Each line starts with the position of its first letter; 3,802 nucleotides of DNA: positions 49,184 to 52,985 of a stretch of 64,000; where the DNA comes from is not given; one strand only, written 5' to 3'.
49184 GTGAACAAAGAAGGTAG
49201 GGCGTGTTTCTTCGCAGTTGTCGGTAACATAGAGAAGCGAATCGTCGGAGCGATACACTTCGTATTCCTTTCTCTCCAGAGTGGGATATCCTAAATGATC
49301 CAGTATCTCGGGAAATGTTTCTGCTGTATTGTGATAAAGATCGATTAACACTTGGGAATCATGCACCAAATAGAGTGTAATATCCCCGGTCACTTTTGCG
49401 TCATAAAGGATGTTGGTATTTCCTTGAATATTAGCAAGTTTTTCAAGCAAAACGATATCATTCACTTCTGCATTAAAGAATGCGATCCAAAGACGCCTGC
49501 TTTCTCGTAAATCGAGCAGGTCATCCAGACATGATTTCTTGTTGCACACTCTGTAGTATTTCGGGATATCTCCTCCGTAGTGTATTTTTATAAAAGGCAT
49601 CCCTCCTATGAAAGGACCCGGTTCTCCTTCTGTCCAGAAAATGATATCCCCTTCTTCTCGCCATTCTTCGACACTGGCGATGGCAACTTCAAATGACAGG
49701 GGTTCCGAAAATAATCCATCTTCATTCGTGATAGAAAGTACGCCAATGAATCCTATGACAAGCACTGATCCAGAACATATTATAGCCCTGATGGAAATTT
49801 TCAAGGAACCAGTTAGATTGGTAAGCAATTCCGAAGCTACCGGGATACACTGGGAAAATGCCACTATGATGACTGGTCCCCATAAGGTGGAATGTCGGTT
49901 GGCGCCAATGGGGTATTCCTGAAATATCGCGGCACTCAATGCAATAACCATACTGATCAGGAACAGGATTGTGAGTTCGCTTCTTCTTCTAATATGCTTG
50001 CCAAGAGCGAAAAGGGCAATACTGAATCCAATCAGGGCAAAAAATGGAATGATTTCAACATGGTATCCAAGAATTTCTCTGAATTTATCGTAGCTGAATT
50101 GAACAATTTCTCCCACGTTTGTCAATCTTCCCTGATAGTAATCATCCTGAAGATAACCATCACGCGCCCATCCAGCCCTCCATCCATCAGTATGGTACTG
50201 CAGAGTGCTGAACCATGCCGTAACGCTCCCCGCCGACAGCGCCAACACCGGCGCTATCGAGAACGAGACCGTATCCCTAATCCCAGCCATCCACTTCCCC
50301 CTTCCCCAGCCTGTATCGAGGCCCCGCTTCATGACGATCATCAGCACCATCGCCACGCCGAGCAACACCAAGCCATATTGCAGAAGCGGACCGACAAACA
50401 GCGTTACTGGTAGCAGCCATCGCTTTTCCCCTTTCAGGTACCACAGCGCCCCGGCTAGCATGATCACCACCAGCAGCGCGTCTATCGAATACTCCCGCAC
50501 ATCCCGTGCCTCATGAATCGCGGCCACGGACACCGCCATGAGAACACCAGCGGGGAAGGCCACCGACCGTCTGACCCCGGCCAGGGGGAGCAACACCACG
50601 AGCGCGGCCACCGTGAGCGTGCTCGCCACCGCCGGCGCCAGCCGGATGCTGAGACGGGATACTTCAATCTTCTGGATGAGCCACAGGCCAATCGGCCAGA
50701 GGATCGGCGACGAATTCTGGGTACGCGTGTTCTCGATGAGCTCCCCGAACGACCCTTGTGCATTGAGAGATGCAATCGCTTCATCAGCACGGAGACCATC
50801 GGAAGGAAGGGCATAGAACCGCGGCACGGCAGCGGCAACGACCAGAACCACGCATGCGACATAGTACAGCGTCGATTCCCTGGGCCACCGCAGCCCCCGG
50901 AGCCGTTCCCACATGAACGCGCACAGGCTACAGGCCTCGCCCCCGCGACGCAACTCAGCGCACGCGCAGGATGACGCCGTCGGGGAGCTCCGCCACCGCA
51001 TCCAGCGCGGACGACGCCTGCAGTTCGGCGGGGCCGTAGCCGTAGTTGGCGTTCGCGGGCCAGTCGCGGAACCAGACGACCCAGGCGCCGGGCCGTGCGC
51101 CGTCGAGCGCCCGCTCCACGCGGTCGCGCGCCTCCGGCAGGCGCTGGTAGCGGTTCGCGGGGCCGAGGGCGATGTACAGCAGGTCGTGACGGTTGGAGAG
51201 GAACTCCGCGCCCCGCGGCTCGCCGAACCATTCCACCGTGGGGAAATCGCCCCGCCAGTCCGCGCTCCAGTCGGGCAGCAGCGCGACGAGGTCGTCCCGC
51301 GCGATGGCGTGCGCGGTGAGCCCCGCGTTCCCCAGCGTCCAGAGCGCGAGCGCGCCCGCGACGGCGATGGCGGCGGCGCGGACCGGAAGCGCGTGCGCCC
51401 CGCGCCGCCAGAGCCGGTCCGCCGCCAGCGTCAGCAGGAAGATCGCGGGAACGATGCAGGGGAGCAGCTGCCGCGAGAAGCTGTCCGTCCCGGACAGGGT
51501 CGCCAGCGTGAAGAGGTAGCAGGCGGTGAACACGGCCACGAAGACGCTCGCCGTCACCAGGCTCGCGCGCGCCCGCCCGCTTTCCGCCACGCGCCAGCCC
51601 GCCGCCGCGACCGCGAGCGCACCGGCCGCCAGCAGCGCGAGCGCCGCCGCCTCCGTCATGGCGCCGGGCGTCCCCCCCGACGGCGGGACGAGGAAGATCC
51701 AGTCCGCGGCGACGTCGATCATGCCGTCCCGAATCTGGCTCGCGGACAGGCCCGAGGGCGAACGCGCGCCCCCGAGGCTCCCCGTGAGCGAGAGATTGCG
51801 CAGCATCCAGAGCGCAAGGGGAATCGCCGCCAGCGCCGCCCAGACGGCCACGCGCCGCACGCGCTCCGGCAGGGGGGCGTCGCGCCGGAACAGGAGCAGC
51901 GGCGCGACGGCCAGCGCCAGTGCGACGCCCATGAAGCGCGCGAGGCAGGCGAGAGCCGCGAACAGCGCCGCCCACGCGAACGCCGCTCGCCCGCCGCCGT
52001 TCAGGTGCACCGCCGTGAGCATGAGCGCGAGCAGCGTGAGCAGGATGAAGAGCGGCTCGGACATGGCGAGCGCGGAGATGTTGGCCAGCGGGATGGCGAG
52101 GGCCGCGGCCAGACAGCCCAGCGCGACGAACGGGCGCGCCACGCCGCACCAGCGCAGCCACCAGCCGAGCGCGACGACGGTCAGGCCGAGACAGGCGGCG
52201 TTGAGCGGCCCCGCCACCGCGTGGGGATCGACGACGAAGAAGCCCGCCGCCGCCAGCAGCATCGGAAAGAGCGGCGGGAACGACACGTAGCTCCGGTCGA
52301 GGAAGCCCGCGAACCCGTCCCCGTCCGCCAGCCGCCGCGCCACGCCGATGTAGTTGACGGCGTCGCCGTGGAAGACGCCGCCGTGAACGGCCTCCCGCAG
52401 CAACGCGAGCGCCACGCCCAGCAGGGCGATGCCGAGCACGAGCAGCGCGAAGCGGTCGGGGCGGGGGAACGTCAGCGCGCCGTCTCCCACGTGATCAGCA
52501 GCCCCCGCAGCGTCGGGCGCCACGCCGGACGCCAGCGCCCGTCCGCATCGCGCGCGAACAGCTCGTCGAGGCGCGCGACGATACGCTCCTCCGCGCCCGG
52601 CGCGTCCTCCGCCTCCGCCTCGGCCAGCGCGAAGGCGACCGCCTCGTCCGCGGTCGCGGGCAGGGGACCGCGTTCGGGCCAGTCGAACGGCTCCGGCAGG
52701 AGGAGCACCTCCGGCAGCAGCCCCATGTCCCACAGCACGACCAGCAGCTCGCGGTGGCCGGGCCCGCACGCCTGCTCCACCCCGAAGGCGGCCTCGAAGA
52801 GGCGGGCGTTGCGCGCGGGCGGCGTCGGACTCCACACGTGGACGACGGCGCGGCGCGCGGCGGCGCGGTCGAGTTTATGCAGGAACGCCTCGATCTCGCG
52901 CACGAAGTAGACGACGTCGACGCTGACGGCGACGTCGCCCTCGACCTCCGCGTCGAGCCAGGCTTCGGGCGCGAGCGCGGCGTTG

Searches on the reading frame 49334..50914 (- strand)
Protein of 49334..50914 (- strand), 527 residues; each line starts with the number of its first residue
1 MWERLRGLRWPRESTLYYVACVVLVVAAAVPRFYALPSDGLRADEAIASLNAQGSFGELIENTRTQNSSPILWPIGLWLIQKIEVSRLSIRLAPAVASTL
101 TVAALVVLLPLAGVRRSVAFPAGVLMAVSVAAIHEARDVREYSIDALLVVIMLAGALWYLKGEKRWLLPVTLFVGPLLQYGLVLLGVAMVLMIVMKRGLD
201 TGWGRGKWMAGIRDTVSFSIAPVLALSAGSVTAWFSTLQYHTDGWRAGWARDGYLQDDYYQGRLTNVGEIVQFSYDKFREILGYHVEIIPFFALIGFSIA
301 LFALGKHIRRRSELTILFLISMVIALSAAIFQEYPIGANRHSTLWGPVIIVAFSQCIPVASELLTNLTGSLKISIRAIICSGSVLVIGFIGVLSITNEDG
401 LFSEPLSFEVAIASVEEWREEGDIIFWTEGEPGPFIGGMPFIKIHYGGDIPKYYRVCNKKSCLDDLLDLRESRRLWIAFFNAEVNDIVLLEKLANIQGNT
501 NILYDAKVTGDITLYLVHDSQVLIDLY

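Call 27: find_homologous_proteins(query=window:49334-50914:-, max_evalue=0.001)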
Query window:49334-50914:- (527 aa): 25 proteins with E <= 0.001 among 8000 candidates.
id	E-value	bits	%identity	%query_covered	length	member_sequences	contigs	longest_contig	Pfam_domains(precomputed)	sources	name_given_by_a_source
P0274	0.0e+0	1171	100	100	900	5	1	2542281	-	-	-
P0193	3.8e-200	684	62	99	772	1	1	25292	-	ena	-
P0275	2.1e-115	404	43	98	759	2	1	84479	-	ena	-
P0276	3.3e-113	397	43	99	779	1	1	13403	-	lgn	-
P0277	5.0e-113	397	43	98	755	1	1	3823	-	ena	-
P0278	1.2e-112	395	43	98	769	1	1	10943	-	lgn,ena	-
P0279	1.8e-101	358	43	86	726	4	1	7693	-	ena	-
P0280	5.6e-69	251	36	91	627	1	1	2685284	-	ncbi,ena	-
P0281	5.2e-64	235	35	89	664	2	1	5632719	-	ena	-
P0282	7.2e-64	234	41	63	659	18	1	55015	-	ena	-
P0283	4.0e-61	225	35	88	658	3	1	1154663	-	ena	-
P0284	5.0e-61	225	32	89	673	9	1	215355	-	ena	-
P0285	5.1e-60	222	32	98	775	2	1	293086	-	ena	-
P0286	3.8e-59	219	32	100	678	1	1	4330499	-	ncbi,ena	-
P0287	2.0e-56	210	33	95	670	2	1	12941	-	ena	-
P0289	8.7e-56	208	31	90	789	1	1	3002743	-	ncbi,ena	-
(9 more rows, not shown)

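Call 32: search_solved_structures(query=A4, max_evalue=10)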
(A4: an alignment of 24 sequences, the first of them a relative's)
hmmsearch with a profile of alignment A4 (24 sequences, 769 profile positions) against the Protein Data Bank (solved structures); distinct sequences matched with E-value up to 10: 2.
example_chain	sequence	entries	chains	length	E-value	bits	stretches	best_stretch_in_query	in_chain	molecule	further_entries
6kzg_A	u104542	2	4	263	0.026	16.1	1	442-575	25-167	14-3-3 protein theta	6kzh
9viq_A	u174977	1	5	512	2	9.8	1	282-341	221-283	Neuronal acetylcholine receptor subunit alpha-7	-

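Call 44: find_encoding_contigs(protein=P0274, flank=2000, max_places=5)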
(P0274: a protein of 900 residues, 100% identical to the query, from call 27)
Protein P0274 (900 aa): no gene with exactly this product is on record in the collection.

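Call 48: predict_structure(alignment_id=A4)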
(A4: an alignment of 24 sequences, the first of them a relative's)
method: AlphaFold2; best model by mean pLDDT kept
length: 900 residues; sequences in the alignment: 24
mean_pLDDT: 77.0   pTM: 0.59
mean pLDDT of the five models: 77.0, 74.5, 71.5, 70.3, 69.1
residues with pLDDT >= 90: 190; 70-90: 447; 50-70: 189; < 50: 74
segments of 3 or more residues with pLDDT < 50: 1-12, 245-247, 401-405, 431-450, 774-782, 784-790, 852-859, 897-900
pLDDT, mean of each block of 10 residues (from residue 1): 45 75 94 77 67 83 75 87 80 92 95 92 91 80 91 96 93 92 92 90 75 88 95 80 52 66 86 85 69 64 63 87 88 70 81 87 77 72 85 72 52 74 69 41 42 59 69 74 62 66 66 77 81 84 85 87 82 89 86 87 81 87 89 81 79 87 87 90 88 82 92 88 87 88 90 89 86 56 48 61 69 58 72 66 68 48 67 72 61 50
secondary structure, 60 per line:
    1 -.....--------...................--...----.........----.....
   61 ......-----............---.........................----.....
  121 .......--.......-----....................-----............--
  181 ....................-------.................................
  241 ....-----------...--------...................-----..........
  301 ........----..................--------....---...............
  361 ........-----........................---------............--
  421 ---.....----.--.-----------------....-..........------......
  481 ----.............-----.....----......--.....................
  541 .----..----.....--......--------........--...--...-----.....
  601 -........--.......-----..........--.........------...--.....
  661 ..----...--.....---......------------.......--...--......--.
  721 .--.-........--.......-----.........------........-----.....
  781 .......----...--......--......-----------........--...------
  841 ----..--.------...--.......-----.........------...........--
elements in order (helices of 4 or more, strands of 3 or more residues): H2-6 H15-33 H43-51 H56-66 H72-83 H87-111 H116-127 H130-136 H142-161 H167-178 H181-200 H208-244 H267-285 H291-308 H313-330 H339-342 H346-368 H374-397 H407-418 E424-428 E454-457 H459-468 E475-480 H485-497 E503-507 E512-517 H520-541 E552-556 E559-564 E573-580 E596-600 H602-605 E606-609 E612-618 E624-633 E636-644 H656-662 E667-669 E672-676 E680-685 E698-704 H712-717 H726-729 E730-733 E736-742 E748-756 E763-770 H776-787 E792-794 E797-802 E805-810 E822-829 E856-858 E861-867 E873-881 E888-895

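Call 52: fold_search(model_id=the predicted structure, library=pdb)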
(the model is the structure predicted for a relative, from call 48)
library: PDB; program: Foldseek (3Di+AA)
matches with E <= 10: 873; with E <= 0.001: 24
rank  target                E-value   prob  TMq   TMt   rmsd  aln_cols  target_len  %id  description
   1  9s6t_A                2.2e-06  1.00  0.34  0.58   7.9       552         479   12  Ternary cryo-EM structure of chicken ALG12 with Dol25-PP-GlcNAc2Man7, Dol25-P-Man, and Fab (released 2026-03-18)
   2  5f15                  2.7e-06  1.00  0.33  0.50  10.8       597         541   12  Crystal Structure of ArnT from Cupriavidus metallidurans bound to Undecaprenyl phosphate (released 2016-02-17)
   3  6s7o_A                4.1e-06  1.00  0.33  0.42  13.0       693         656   10  Cryo-EM structure of human oligosaccharyltransferase complex OST-A (released 2019-12-18)
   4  5ezm                  7.0e-06  1.00  0.33  0.51  10.7       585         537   11  Crystal Structure of ArnT from Cupriavidus metallidurans in the apo state (released 2016-02-17)
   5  8agc_A                8.3e-06  1.00  0.32  0.39  16.5       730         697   12  Structure of yeast oligosaccharylransferase complex with lipid-linked oligosaccharide and non-acceptor peptide bound (released 2022-12-07)
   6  8if8_B                1.2e-05  1.00  0.28  0.37  15.4       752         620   11  Arabinosyltransferase AftA (released 2023-05-31)
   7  6ftg_5                1.3e-05  1.00  0.33  0.43  13.1       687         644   10  Subtomogram average of OST-containing ribosome-translocon complexes from canine rough microsomal membranes (released 2018-03-21)
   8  7zli_A                6.4e-05  1.00  0.31  0.39  11.8       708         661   10  Cryo-EM structure of C-mannosyltransferase CeDPY19, in complex with Dol25-P-Man and bound to CMT2-Fab and anti-Fab nan (released 2023-01-11)
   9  6ezn_F                8.7e-05  1.00  0.30  0.40  12.1       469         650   13  Cryo-EM structure of the yeast oligosaccharyltransferase (OST) complex (released 2018-01-17)
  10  8if8_C                8.7e-05  1.00  0.27  0.37  13.2       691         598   11  Arabinosyltransferase AftA (released 2023-05-31)
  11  6s7t_A                9.0e-05  1.00  0.29  0.36  13.4       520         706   11  Cryo-EM structure of human oligosaccharyltransferase complex OST-B (released 2019-12-18)
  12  9i5k_A                1.2e-04  1.00  0.31  0.53  10.6       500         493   11  Structure of the Chaetomium thermophilum Pmt4 homodimer (C2 symmetry) (released 2025-12-24)
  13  3wak                  2.5e-04  1.00  0.31  0.32  17.9       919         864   10  Crystal structure of the Archaeoglobus fulgidus oligosaccharyltransferase (O29867_ARCFU) in the apo form (released 2013-10-30)
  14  3waj                  2.7e-04  1.00  0.30  0.33  17.5       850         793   10  Crystal structure of the Archaeoglobus fulgidus oligosaccharyltransferase (O29867_ARCFU) complex with Zn and sulfate (released 2013-10-30)
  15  8imx_U                3.1e-04  1.00  0.23  0.44  14.6       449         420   14  Cryo-EM structure of GPI-T with a chimeric GPI-anchored protein (released 2023-08-16)
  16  7bvh_A                3.2e-04  1.00  0.26  0.23  26.8       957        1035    9  Crystal structure of arabinosyltransferase EmbC2-AcpM2 complex from Mycobacterium smegmatis complexed with di-arabinos (released 2020-04-29)
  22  3rce_A                7.6e-04  1.00  0.34  0.43  14.9       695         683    9  Bacterial oligosaccharyltransferase PglB (released 2011-06-15)
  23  7bvf_B                8.7e-04  0.99  0.26  0.23  30.0      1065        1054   10  Cryo-EM structure of Mycobacterium tuberculosis arabinosyltransferase EmbA-EmbB-AcpM2 in complex with ethambutol (released 2020-04-29)
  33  6x0o                  3.8e-03  0.99  0.24  0.22  20.2       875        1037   12  Single-Particle Cryo-EM Structure of Arabinosyltransferase EmbB from Mycobacterium smegmatis (released 2020-06-10)
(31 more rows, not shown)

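Call 77: find_encoding_contigs(protein=P0280, flank=8000, max_places=1)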
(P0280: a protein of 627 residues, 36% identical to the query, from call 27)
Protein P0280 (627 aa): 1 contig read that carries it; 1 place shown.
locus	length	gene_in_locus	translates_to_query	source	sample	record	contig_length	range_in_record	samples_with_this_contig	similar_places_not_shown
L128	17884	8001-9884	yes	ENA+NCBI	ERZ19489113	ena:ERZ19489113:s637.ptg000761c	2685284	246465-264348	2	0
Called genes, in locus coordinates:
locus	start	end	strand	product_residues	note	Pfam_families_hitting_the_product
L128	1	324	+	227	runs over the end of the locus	PF00574:CLP_protease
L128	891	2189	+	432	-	PF06689:zf-C4_ClpX, PF01078:Mg_chelatase (faint), PF05496:RuvB_N (weak), PF00004:AAA, PF07724:AAA_2, PF07728:AAA_5 (faint), PF10431:ClpB_D2-small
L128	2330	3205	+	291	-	PF02739:5_3_exonuc_N, PF01367:5_3_exonuc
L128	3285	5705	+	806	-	-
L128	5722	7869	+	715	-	-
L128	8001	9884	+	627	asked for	-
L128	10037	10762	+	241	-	PF02660:G3P_acyltransf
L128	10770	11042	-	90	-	PF01037:AsnC_trans_reg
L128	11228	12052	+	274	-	PF00215:OMPdecase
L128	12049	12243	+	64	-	PF06107:DUF951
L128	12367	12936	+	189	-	PF02577:BFN_dom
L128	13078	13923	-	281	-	PF16881:LIAS_N (weak), PF04055:Radical_SAM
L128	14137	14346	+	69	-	-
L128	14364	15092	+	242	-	PF02585:PIG-L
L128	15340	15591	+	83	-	PF04014:MazE_antitoxin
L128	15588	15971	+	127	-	PF01850:PIN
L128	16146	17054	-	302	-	PF01063:Aminotran_4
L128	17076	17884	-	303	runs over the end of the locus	PF01063:Aminotran_4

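Call 78: find_encoding_contigs(protein=P0286, flank=8000, max_places=1)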
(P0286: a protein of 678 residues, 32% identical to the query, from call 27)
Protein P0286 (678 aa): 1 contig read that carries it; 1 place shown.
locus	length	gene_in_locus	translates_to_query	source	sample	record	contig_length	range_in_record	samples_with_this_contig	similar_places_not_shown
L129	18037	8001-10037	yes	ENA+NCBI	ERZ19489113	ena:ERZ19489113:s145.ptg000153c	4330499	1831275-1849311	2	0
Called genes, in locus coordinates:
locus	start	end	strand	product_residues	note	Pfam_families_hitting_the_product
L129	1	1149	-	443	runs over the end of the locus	PF01943:Polysacc_synt, PF13440:Polysacc_synt_3 (weak)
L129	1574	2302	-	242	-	PF00194:Carb_anhydrase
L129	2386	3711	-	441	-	-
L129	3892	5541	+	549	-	-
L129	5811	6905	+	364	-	PF00535:Glycos_transf_2, PF13641:Glyco_tranf_2_3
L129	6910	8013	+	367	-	PF03706:LPG_synthase_TM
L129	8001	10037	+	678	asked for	-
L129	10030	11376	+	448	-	PF00070:Pyr_redox (faint), PF00890:FAD_binding_2 (weak), PF01266:DAO, PF01494:FAD_binding_3 (faint), PF01946:Thi4 (faint), PF12831:FAD_oxidored (weak), PF01593:Amino_oxidase, PF13450:NAD_binding_8, +2 more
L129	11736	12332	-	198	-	-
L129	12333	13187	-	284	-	PF02353:CMAS, PF08003:Methyltransf_9 (weak), PF13489:Methyltransf_23, PF05175:MTS (weak), PF13847:Methyltransf_31, PF08241:Methyltransf_11, PF08242:Methyltransf_12, PF13649:Methyltransf_25, +3 more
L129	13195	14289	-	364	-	PF00534:Glycos_transf_1, PF13692:Glyco_trans_1_4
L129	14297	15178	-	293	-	PF24793:GINT1_N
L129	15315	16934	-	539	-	PF02310:B12-binding, PF04055:Radical_SAM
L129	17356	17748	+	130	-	PF09912:DUF2141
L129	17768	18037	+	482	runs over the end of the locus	PF07969:Amidohydro_3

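Call 79: find_encoding_contigs(protein=P0289, flank=8000, max_places=1)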
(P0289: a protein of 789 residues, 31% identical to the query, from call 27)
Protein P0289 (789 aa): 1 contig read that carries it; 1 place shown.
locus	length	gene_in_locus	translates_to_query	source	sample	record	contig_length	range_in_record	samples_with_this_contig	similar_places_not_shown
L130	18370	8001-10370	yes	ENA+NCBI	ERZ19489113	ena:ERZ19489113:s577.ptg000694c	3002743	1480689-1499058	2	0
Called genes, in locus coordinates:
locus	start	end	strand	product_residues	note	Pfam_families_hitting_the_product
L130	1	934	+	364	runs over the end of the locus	-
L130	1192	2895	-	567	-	PF03485:Arg_tRNA_synt_N, PF00750:tRNA-synt_1d, PF05746:DALR_1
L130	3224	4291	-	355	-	PF02445:NadA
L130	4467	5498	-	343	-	PF00365:PFK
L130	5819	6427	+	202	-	PF00881:Nitroreductase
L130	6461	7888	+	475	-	PF01425:Amidase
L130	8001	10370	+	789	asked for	-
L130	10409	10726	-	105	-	PF01906:YbjQ_1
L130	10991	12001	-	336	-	PF00294:PfkB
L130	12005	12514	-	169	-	-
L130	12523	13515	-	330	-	PF03320:FBPase_glpX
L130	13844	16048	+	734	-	PF03235:GmrSD_N, PF04326:SLFN_AlbA_2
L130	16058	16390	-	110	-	PF01958:Asp_DH_C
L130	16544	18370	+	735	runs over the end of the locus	PF13245:AAA_19 (faint), PF00580:UvrD-helicase (weak), PF13361:UvrD_C (faint), PF13538:UvrD_C_2 (weak)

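Call 86: search_protein_families(library=pfam, proteins=[L128:3285-5705:+, L128:5722-7869:+], max_evalue=0.1)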
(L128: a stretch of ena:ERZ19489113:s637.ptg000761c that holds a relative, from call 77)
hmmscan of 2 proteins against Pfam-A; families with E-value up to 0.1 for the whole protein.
L128:3285-5705:+ (806 aa): 0 families

L128:5722-7869:+ (715 aa): 0 families

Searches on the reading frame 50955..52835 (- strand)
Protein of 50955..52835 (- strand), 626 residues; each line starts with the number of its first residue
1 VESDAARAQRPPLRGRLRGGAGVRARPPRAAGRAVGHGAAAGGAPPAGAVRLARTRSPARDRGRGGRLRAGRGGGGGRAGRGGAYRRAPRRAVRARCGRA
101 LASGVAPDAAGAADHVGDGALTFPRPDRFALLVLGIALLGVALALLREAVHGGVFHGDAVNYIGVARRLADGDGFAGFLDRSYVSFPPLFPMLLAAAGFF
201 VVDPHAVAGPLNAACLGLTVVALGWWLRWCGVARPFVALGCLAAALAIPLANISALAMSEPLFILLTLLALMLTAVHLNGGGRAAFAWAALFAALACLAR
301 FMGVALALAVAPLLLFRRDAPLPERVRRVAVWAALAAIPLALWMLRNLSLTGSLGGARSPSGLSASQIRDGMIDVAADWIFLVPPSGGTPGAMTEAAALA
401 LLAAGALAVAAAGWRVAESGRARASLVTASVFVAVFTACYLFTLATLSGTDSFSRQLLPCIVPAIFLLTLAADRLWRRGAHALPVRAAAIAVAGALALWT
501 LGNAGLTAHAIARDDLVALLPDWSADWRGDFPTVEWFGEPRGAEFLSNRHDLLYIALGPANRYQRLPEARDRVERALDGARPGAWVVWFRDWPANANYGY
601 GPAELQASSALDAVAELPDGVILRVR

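Call 4: search_protein_families(library=pfam, proteins=[window:50955-52835:-], max_evalue=1)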
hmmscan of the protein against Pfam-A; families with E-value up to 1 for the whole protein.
window:50955-52835:- (626 aa): 0 families

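Call 7: search_protein_families(library=ncbifam, proteins=[window:50955-52835:-], max_evalue=1)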
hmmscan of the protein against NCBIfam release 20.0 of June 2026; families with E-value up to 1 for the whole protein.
window:50955-52835:- (626 aa): 4 families
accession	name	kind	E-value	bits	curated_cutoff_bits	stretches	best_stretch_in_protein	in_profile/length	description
NF047440.1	LA3751_2_3_fam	subfamily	3.1e-06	26.3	200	1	180-478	75-360/460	LA_3751/LA_3752 family putative glycosyltransferase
NF047510.1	LIC_10190_fam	subfamily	0.0055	15.5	100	1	198-354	159-309/424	LIC_10190 family membrane protein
TIGR03025.1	EPS_sugtrans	subfamily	0.0073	15.6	295.55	1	395-497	30-135/445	exopolysaccharide biosynthesis polyprenyl glycosylphosphotransferase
NF042937.1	leader_Ms4533A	equivalog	0.11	12.7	31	0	394-410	9-25/30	Ms4533A family Cys-rich leader peptide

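Call 86: search_protein_families(library=pfam, proteins=[window:50955-52490:-], max_evalue=0.1)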
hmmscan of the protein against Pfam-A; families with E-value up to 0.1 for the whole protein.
window:50955-52490:- (511 aa): 0 families
